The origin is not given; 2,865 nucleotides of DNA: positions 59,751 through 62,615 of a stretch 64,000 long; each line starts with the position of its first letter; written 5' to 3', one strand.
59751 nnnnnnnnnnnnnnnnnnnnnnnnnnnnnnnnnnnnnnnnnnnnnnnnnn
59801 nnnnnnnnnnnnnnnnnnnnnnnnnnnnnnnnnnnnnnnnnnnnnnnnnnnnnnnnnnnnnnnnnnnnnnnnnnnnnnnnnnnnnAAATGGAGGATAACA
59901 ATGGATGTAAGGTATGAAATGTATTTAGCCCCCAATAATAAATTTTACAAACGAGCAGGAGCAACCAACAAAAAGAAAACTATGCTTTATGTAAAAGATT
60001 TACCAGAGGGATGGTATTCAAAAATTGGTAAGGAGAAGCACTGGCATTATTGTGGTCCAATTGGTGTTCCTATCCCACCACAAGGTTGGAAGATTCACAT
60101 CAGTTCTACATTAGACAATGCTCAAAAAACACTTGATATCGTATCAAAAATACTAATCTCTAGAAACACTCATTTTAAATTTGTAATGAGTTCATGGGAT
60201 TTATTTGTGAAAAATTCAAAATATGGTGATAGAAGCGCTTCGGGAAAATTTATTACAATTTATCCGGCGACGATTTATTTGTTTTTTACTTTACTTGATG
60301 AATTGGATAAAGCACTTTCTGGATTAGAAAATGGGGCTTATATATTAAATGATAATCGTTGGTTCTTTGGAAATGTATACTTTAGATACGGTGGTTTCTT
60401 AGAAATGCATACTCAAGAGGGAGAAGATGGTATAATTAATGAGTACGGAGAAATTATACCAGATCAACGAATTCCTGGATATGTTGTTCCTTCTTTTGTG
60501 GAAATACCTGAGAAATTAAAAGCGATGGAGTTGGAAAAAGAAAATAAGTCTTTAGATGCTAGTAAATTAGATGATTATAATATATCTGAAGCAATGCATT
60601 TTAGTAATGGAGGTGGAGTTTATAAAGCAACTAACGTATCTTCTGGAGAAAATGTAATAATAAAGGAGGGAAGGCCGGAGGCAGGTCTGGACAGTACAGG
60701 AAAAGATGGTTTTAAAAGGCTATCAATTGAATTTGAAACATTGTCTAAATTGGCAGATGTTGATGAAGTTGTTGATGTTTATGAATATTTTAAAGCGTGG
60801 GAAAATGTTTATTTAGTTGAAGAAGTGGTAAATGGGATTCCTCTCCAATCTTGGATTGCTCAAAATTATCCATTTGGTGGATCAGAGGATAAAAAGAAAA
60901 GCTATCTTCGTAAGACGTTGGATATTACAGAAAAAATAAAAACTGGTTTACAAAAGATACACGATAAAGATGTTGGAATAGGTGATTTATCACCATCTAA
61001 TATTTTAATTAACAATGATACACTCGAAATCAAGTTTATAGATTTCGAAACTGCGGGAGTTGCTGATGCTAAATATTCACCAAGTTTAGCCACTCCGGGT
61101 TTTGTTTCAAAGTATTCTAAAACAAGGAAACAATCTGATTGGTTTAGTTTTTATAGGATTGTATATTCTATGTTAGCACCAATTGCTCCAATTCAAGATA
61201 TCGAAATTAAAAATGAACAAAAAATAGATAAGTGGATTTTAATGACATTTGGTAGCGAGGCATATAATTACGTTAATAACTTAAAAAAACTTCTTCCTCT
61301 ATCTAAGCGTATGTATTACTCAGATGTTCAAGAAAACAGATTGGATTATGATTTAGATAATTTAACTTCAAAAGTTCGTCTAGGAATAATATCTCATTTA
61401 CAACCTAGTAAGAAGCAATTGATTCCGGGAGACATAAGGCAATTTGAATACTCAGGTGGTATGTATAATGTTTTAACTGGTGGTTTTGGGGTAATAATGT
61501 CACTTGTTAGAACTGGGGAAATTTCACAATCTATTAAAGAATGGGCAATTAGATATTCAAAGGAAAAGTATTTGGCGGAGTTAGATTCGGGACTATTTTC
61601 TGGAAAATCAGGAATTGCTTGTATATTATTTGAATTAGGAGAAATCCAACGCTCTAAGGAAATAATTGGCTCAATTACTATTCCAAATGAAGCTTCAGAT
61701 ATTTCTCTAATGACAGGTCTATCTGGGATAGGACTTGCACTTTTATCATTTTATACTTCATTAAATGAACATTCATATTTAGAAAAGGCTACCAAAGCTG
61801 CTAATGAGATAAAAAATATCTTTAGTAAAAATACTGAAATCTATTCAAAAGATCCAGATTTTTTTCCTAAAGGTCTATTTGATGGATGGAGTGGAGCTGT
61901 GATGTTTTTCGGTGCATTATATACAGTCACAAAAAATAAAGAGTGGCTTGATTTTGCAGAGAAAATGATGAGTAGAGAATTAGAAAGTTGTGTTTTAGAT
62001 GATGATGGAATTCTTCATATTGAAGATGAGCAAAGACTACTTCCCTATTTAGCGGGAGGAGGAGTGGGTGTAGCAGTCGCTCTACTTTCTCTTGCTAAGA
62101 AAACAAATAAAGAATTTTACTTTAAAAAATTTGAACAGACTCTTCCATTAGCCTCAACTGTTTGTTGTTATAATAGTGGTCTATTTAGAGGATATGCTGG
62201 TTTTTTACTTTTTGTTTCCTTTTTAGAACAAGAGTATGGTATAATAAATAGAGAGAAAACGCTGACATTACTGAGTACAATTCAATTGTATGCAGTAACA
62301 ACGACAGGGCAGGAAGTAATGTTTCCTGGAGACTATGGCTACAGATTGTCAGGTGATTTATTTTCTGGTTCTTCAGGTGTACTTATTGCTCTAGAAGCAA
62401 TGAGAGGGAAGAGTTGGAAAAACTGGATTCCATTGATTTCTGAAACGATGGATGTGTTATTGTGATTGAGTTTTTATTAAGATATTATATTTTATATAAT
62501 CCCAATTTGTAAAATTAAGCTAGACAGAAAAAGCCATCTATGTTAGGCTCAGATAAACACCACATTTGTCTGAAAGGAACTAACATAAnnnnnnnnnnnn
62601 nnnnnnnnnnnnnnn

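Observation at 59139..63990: Class III (labionin-type) lanthipeptide gene cluster: S1 protease, LanKC, then two precursor peptides, with an IS30 inserted between synthetase and precursors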

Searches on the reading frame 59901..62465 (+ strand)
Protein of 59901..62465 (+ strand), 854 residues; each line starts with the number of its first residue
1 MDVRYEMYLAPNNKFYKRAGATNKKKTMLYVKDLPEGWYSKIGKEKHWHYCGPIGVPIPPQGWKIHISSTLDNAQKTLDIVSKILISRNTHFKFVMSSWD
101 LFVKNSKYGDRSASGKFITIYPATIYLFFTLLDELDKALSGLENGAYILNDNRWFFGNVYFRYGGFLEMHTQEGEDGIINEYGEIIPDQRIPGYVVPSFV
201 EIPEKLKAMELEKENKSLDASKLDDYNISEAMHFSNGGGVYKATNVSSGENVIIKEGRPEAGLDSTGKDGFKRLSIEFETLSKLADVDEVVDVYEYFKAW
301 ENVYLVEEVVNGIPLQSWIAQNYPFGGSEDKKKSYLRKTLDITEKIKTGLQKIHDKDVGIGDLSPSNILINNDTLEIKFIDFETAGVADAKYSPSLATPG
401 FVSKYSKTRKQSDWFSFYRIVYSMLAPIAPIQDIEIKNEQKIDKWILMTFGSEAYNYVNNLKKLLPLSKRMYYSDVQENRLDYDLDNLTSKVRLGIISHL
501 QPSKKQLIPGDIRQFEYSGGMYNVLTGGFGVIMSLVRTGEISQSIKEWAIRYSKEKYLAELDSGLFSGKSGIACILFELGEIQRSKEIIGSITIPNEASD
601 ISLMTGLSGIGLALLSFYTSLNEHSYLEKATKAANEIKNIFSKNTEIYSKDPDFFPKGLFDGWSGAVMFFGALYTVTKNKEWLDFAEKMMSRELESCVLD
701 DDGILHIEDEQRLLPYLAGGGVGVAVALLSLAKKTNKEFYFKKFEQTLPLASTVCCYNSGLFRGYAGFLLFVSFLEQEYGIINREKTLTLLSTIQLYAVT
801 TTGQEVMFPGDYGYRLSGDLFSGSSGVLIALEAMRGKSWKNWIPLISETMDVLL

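Call 3: search_protein_families(library=pfam, proteins=[window:59901-62465:+], max_evalue=0.1)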
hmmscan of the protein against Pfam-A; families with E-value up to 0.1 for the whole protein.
window:59901-62465:+ (854 aa): 6 families
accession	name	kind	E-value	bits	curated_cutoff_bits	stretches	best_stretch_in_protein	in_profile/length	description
PF25816.1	RamC_N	-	4e-50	170.4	27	1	32-210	7-185/191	RamC, N-terminal domain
PF00069.31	Pkinase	-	6.1e-19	68.9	31.7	1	237-444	12-212/263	Protein kinase domain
PF05147.19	LANC_like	-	1.3e-12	47.4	23.2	2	656-789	4-128/350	Lanthionine synthetase C-like protein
PF07714.23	PK_Tyr_Ser-Thr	-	2.5e-06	27.5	23.1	1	240-388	15-152/258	Protein tyrosine and serine/threonine kinase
PF03109.22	ABC1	-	0.021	14.4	22.9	0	303-387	143-216/244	ABC1 atypical kinase-like domain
PF01633.27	Choline_kinase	-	0.03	14.1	29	1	361-386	167-192/300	Choline/ethanolamine kinase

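Call 4: search_protein_families(library=ncbifam, proteins=[window:59901-62465:+], max_evalue=0.1)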
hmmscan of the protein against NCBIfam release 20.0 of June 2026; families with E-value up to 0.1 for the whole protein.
window:59901-62465:+ (854 aa): 9 families
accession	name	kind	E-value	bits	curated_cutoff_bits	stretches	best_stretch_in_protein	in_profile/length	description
NF038151.1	lanthi_synth_III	equivalog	1.8e-235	784.2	575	1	5-832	1-833/833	class III lanthionine synthetase LanKC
NF038150.1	lanthi_synth_IV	equivalog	1.7e-86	291.3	650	1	42-837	3-846/851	class IV lanthionine synthetase LanL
TIGR03897.1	lanti_2_LanM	subfamily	2.6e-12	45.4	304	1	555-748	585-784/932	type 2 lanthipeptide synthetase LanM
NF047741.1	antiphage_MADS6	equivalog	1.4e-11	43.7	460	1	215-435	180-407/612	methylation-associated defense system protein kinase MAD6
NF033483.0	PknB_PASTA_kin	equivalog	4.6e-09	35.8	450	1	239-390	22-156/563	Stk1 family PASTA domain-containing Ser/Thr kinase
NF052427.1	StpK7MSMEG_1200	equivalog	0.00013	20.6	900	1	219-388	2-158/601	serine/threonine protein kinase StpK7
NF033068.1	APH_3p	equivalog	0.00047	19.7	205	1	339-390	158-208/255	APH(3') family aminoglycoside O-phosphotransferase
TIGR03724.2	arch_bud32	equivalog_domain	0.0078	15.7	125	1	330-386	88-132/193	KEOPS complex kinase/ATPase Bud32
NF007174.0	PRK09605.1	equivalog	0.079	11.4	447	0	334-387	425-475/535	bifunctional N(6)-L-threonylcarbamoyladenine synthase/serine/threonine protein kinase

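Call 7: find_encoding_contigs(protein=window:59901-62465:+, flank=10000, max_places=10)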
Protein window:59901-62465:+ (854 aa): 23 contigs read that carry it; 10 places shown.
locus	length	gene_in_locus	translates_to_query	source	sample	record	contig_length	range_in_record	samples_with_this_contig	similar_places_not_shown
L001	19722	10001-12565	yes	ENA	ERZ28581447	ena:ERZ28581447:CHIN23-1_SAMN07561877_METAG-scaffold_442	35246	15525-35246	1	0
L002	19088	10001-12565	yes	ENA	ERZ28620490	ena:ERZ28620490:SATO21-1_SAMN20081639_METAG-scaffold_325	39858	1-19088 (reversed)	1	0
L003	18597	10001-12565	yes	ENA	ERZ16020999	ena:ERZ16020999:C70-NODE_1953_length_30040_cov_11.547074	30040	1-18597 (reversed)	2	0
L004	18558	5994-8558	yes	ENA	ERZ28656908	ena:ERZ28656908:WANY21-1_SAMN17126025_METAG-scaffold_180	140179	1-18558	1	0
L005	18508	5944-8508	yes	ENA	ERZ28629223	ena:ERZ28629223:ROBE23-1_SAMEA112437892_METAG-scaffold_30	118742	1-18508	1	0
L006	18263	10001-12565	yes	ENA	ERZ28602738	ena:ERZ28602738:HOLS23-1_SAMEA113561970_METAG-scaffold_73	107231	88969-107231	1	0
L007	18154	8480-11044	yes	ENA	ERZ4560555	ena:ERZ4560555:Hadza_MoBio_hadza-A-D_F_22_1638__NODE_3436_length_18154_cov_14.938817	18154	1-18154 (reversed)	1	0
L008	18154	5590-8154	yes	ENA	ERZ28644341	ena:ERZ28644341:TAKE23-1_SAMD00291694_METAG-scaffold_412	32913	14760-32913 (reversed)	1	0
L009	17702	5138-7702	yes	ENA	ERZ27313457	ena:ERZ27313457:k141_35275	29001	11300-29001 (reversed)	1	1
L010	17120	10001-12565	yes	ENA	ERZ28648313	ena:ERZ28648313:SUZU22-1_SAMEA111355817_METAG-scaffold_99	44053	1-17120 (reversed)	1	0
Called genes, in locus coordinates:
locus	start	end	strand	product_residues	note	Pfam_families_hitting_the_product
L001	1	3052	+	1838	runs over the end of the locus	PF28553:WH_1 (weak), PF28554:DUF8437, PF00176:SNF2-rel_dom, PF04851:ResIII, PF28555:Helicase_dom, PF00271:Helicase_C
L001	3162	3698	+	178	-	PF13936:HTH_38 (faint), PF01527:HTH_Tnp_1 (weak)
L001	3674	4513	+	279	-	PF13276:HTH_21, PF00665:rve, PF13683:rve_3, PF13333:rve_2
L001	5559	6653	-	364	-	PF07751:Abi_2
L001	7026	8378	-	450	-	PF01548:DEDD_Tnp_IS110, PF02371:Transposase_20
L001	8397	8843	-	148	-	PF00665:rve, PF13683:rve_3, PF13333:rve_2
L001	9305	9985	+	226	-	PF00089:Trypsin (faint)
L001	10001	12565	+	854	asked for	PF25816:RamC_N, PF00069:Pkinase, PF07714:PK_Tyr_Ser-Thr (weak), PF05147:LANC_like (faint)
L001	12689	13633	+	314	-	PF00665:rve (weak)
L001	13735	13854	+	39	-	-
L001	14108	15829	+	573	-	PF13748:ABC_membrane_3 (weak), PF00664:ABC_membrane, PF00005:ABC_tran, PF02463:SMC_N (weak)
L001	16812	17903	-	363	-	PF01548:DEDD_Tnp_IS110, PF02371:Transposase_20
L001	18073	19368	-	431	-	PF14690:Zn_ribbon_ISL3, PF13542:HTH_Tnp_ISL3, PF02796:HTH_7 (faint), PF13384:HTH_23 (weak), PF01610:DDE_Tnp_ISL3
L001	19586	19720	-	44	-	?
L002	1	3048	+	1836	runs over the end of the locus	PF28553:WH_1 (weak), PF28554:DUF8437, PF00176:SNF2-rel_dom, PF04851:ResIII, PF28555:Helicase_dom, PF00271:Helicase_C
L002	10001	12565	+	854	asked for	PF25816:RamC_N, PF00069:Pkinase, PF07714:PK_Tyr_Ser-Thr (weak), PF05147:LANC_like (faint)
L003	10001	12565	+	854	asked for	PF25816:RamC_N, PF00069:Pkinase, PF07714:PK_Tyr_Ser-Thr (weak), PF05147:LANC_like (faint)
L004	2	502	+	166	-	?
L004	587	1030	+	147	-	PF04138:GtrA_DPMS_TM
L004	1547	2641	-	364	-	PF07751:Abi_2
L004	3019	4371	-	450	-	PF01548:DEDD_Tnp_IS110, PF02371:Transposase_20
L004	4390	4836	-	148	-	PF00665:rve, PF13683:rve_3, PF13333:rve_2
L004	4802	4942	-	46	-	-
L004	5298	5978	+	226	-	PF00089:Trypsin (faint)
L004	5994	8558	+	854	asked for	PF25816:RamC_N, PF00069:Pkinase, PF07714:PK_Tyr_Ser-Thr (weak), PF05147:LANC_like (faint)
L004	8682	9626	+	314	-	PF00665:rve (weak)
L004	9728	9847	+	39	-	-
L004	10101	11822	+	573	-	PF13748:ABC_membrane_3 (weak), PF00664:ABC_membrane, PF00005:ABC_tran, PF02463:SMC_N (weak)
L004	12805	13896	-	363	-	PF01548:DEDD_Tnp_IS110, PF02371:Transposase_20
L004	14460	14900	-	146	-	PF01610:DDE_Tnp_ISL3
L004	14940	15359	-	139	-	PF14690:Zn_ribbon_ISL3, PF13542:HTH_Tnp_ISL3, PF13936:HTH_38 (weak), PF02796:HTH_7 (faint), PF13384:HTH_23 (weak)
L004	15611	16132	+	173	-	PF11188:DUF2975 (weak)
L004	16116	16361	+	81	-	PF13744:HTH_37 (weak), PF12844:HTH_19 (weak), PF01381:HTH_3 (weak), PF13443:HTH_26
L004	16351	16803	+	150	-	-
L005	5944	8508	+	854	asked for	PF25816:RamC_N, PF00069:Pkinase, PF07714:PK_Tyr_Ser-Thr (weak), PF05147:LANC_like (faint)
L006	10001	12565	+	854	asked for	PF25816:RamC_N, PF00069:Pkinase, PF07714:PK_Tyr_Ser-Thr (weak), PF05147:LANC_like (faint)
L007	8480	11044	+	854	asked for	PF25816:RamC_N, PF00069:Pkinase, PF07714:PK_Tyr_Ser-Thr (weak), PF05147:LANC_like (faint)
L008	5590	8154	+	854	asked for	PF25816:RamC_N, PF00069:Pkinase, PF07714:PK_Tyr_Ser-Thr (weak), PF05147:LANC_like (faint)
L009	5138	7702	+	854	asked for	PF25816:RamC_N, PF00069:Pkinase, PF07714:PK_Tyr_Ser-Thr (weak), PF05147:LANC_like (faint)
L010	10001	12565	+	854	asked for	PF25816:RamC_N, PF00069:Pkinase, PF07714:PK_Tyr_Ser-Thr (weak), PF05147:LANC_like (faint)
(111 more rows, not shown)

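Call 10: find_related_loci(query=window:59901-62465:+, collection=genome_contigs, flank=8000)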
Query window:59901-62465:+ (854 aa) in genome_contigs; peptide patterns used: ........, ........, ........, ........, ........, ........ (x = any residue, [..] = any of these).
109 stretches matched a pattern; 3 encode a relative of the query (tblastn E <= 1e-3); 3 distinct loci.
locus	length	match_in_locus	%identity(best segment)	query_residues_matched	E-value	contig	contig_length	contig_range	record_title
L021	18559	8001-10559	83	1-854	0e+0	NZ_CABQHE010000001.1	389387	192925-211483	MAG: uncultured Streptococcus sp. isolate MGYG-HGUT-00580, whole genome shotgun sequence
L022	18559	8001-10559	77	1-854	0e+0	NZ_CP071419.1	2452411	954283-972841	Streptococcus sanguinis strain BCC16R chromosome, complete genome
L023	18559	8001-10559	77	1-854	0e+0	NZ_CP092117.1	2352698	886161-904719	Streptococcus sanguinis strain SK115R chromosome, complete genome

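Call 15: list_cluster_members(proteins=[window:59901-62465:+, window:59205-59885:+, window:63635-63754:+, window:63811-63924:+, window:62589-63533:+])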
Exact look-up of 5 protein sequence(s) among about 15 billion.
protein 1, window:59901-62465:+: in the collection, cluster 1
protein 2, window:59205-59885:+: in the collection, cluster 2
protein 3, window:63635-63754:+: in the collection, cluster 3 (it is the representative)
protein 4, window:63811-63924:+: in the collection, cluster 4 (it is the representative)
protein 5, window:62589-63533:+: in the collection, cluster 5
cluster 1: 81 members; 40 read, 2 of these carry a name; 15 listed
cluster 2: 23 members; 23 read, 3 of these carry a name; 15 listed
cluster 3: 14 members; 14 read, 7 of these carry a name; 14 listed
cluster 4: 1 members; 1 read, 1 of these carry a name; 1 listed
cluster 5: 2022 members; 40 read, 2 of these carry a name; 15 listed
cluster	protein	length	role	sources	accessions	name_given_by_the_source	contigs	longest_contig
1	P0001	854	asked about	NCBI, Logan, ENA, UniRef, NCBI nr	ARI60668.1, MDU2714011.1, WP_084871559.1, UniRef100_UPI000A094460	MAG: class III lanthionine synthetase LanKC [Streptococcus salivarius] | class III lanthionine synthetase LanKC n=1 Tax=Streptococcus salivarius TaxID=1304 ... | class III lanthionine synthetase LanKC [Streptococcus salivarius]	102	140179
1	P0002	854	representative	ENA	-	-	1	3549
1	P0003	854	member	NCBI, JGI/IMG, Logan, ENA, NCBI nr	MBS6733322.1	MAG: class III lanthionine synthetase LanKC [Streptococcus salivarius] | non-specific serine/threonine protein kinase | class III lanthionine synthetase LanKC [Streptococcus salivarius]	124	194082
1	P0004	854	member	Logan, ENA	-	-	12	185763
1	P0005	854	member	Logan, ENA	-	-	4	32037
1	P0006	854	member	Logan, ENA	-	-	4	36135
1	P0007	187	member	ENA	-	-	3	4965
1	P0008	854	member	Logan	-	-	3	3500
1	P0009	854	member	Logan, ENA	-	-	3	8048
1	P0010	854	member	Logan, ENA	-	-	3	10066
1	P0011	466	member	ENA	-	-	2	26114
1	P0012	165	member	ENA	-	-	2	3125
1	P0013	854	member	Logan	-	-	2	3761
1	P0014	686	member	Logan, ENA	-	-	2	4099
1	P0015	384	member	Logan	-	-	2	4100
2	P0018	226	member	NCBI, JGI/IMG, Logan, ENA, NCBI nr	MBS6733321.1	MAG: trypsin-like serine protease [Streptococcus salivarius] | trypsin-like serine protease [Streptococcus salivarius]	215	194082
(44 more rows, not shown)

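Call 22: search_solved_structures(query=window:59901-62465:+, max_evalue=0.001, show_alignments=1)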
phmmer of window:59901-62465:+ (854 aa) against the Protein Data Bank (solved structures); distinct sequences matched with E-value up to 0.001: 33.
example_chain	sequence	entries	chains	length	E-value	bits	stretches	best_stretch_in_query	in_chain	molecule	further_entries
9wj0_A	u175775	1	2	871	1.2e-160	539.8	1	2-847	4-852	Protein kinase domain-containing protein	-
9wop_A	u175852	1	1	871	3.4e-160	538.3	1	2-847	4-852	Protein kinase domain-containing protein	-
8sao_B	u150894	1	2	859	6.1e-157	527.5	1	4-848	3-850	Class III lanthionine synthetase LanKC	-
8sap_A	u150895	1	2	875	6.2e-157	527.5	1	4-848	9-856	Class III lanthionine synthetase LanKC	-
8sam_A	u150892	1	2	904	6.9e-157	527.4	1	4-848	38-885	Class III lanthipeptide, Class III lanthionine synthetase LanKC fusion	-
8w7l_A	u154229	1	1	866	1e-74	255.6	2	27-436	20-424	Protein kinase domain-containing protein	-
8w7j_A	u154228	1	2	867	1e-74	255.6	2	27-436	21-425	Protein kinase domain-containing protein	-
8w7a_A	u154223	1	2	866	1e-74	255.5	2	27-436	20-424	Protein kinase domain-containing protein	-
8wgo_A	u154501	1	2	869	1e-74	255.5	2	27-436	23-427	Protein kinase domain-containing protein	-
8w7l_B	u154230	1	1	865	1.1e-74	255.4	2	27-436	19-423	Protein kinase domain-containing protein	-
9ugq_A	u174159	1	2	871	2.8e-74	254.1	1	30-836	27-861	SalKC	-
8car_A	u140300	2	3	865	6.2e-24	87.6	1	56-401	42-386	Serine/threonine protein kinase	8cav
7wj6_A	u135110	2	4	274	8.8e-24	87.1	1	226-429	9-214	Serine/threonine protein kinase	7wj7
1fot_A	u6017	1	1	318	2.1e-06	29.5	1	346-441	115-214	CAMP-DEPENDENT PROTEIN KINASE TYPE 1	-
4yur_A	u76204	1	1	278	2.5e-06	29.3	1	221-449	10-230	Serine/threonine-protein kinase PLK4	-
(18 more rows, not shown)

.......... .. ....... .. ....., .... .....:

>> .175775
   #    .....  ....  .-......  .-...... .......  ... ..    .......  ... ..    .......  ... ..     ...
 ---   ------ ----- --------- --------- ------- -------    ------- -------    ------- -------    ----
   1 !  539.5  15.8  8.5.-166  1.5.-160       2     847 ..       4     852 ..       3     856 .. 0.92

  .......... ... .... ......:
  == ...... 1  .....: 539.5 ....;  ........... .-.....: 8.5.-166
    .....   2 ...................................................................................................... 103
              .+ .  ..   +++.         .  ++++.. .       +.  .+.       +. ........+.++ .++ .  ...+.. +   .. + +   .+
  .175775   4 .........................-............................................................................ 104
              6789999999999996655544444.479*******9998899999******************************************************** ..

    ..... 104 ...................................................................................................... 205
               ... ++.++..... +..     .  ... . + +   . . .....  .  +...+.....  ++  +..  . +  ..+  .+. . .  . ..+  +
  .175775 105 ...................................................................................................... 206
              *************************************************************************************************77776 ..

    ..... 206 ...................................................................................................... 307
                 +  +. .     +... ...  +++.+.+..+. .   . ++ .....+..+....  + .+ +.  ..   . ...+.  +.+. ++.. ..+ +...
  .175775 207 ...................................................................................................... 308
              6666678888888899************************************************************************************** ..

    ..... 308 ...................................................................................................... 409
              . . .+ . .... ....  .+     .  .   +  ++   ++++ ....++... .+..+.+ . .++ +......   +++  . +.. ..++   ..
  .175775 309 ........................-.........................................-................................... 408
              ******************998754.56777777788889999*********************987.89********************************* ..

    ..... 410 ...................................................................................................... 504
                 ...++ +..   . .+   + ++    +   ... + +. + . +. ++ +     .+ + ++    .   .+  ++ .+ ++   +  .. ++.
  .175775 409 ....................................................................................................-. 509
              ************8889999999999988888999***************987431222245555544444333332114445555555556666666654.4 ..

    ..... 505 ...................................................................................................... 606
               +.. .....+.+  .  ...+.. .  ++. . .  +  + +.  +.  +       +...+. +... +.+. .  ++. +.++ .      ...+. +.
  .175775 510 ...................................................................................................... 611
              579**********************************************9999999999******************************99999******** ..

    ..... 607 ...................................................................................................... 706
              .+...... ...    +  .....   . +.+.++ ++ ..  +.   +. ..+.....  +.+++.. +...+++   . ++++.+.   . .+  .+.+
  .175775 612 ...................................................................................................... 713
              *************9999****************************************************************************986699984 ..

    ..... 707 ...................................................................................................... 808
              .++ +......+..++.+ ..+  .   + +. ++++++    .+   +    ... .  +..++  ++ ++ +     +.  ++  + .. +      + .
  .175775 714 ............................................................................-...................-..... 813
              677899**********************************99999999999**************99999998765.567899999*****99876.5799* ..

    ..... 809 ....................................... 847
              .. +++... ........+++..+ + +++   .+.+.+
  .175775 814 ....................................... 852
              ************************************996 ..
